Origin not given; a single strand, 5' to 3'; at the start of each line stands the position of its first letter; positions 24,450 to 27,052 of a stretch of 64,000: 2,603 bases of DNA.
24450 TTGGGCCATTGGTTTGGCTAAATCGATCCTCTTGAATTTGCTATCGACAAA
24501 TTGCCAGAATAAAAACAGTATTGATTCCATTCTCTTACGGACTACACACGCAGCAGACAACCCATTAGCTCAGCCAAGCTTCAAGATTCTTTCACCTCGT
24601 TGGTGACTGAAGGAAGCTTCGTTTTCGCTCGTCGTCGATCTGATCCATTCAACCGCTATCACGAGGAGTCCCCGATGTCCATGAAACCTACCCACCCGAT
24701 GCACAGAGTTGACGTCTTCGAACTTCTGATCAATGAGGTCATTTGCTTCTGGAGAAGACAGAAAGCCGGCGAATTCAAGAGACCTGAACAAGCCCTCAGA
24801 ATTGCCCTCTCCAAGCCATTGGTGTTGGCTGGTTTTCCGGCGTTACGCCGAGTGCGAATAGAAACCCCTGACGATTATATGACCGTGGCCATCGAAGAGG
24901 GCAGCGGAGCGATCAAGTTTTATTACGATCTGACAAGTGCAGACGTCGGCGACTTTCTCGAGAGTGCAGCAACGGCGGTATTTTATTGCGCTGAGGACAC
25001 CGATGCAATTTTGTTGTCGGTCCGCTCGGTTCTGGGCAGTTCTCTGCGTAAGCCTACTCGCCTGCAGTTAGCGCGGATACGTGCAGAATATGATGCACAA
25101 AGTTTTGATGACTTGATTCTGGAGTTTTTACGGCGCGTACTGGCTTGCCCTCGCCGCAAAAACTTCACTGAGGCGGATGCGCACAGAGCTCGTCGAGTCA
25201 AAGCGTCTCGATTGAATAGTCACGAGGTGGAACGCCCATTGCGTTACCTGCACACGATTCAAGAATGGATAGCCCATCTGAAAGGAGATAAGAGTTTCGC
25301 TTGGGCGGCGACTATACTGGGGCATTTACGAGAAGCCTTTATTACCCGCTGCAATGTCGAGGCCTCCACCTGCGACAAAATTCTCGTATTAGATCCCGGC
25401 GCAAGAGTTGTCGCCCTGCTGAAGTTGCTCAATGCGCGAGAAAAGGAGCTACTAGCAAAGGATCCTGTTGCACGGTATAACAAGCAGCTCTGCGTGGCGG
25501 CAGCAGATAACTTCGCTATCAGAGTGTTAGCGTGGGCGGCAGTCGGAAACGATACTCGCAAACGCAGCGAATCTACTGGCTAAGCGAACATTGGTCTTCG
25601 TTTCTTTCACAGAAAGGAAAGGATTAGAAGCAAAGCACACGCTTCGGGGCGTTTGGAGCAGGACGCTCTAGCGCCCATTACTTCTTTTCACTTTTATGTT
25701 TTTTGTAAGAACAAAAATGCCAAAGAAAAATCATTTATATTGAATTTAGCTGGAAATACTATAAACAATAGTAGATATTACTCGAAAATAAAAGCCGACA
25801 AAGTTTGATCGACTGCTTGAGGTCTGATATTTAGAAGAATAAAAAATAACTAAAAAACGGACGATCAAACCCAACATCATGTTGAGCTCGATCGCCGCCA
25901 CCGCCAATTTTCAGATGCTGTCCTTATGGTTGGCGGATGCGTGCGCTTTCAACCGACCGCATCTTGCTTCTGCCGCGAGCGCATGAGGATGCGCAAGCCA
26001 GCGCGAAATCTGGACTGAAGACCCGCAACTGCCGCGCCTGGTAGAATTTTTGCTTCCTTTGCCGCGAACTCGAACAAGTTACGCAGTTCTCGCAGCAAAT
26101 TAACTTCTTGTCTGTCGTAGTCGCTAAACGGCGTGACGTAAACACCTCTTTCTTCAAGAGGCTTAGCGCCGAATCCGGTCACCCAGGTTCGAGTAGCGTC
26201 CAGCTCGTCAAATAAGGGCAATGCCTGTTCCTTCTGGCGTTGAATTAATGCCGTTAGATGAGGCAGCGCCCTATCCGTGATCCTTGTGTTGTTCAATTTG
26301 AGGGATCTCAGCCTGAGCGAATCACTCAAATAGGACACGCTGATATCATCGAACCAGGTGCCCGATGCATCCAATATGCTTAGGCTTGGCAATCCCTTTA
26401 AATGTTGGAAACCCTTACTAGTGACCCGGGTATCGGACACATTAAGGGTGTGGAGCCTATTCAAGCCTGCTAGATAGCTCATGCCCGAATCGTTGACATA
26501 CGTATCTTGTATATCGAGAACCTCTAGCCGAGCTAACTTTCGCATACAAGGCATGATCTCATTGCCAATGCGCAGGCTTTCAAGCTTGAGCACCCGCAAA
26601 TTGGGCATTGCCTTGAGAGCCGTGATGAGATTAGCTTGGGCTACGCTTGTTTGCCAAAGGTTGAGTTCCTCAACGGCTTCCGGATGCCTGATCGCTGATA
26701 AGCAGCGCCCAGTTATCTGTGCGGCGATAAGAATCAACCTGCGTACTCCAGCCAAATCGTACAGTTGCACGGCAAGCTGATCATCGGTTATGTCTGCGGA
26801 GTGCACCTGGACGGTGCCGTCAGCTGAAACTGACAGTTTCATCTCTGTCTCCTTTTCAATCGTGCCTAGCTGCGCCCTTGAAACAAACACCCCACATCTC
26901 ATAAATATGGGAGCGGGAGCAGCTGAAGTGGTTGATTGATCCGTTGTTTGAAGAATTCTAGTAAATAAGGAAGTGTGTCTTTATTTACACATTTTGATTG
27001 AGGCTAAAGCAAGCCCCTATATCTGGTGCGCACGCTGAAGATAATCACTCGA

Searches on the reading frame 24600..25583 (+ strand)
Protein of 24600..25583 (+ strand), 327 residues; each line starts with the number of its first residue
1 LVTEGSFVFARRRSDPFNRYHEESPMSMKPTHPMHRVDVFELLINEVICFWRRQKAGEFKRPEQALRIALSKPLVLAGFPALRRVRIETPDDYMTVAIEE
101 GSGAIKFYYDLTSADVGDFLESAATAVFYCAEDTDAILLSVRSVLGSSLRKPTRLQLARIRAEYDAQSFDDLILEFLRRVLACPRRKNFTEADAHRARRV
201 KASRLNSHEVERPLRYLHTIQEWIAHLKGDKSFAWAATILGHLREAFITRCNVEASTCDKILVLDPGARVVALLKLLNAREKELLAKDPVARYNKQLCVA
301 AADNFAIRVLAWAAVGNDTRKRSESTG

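Call 30: search_protein_families(library=pfam, proteins=[window:24600-25583:+], max_evalue=0.01)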
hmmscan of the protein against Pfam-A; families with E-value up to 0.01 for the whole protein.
window:24600-25583:+ (327 aa): 0 families

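Call 55: find_homologous_proteins(query=window:24600-25580:+, max_evalue=0.01)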
Query window:24600-25580:+ (327 aa): 1 proteins with E <= 0.01 among 5992 candidates.
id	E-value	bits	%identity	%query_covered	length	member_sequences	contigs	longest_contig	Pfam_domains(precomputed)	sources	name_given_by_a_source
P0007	4.3e-196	669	100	92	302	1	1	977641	-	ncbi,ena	-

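Call 57: search_protein_families(library=padloc, proteins=[window:24600-25580:+], max_evalue=1)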
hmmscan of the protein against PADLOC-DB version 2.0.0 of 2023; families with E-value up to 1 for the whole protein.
window:24600-25580:+ (327 aa): 0 families

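Call 58: search_protein_families(library=phrogs, proteins=[window:24600-25580:+], max_evalue=1)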
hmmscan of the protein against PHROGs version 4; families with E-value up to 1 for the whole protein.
window:24600-25580:+ (327 aa): 2 families
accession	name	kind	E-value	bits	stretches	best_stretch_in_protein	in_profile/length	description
phrog_2632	-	unknown function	0.038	14.9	1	222-263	21-58/82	-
phrog_6394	-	unknown function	0.23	12.8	0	85-121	12-50/71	-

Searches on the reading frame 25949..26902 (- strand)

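Call 30: search_protein_families(library=pfam, proteins=[window:25949-26902:-], max_evalue=0.01)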
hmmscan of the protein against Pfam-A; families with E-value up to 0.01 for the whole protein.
window:25949-26902:- (317 aa): 6 families
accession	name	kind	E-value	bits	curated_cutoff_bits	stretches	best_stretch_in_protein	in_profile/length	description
PF12799.13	LRR_4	-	2.5e-08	34.4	27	0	149-188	2-40/44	Leucine Rich repeats (2 copies)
PF23598.1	LRR_14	-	2.8e-07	30.1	40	1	80-208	27-151/353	Leucine-rich repeat region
PF13855.12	LRR_8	-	1.3e-05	25.3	27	1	125-181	2-58/61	Leucine rich repeat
PF24758.1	LRR_At5g56370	-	0.00062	19.9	27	0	76-155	12-93/227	FBD-associated F-box protein At5g56370, LRR repeats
PF13516.12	LRR_6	-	0.00093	19.5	23.4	0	126-145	5-24/24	Leucine Rich repeat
PF00560.39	LRR_1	-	0.0065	16.8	20.6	0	197-216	1-20/23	Leucine Rich Repeat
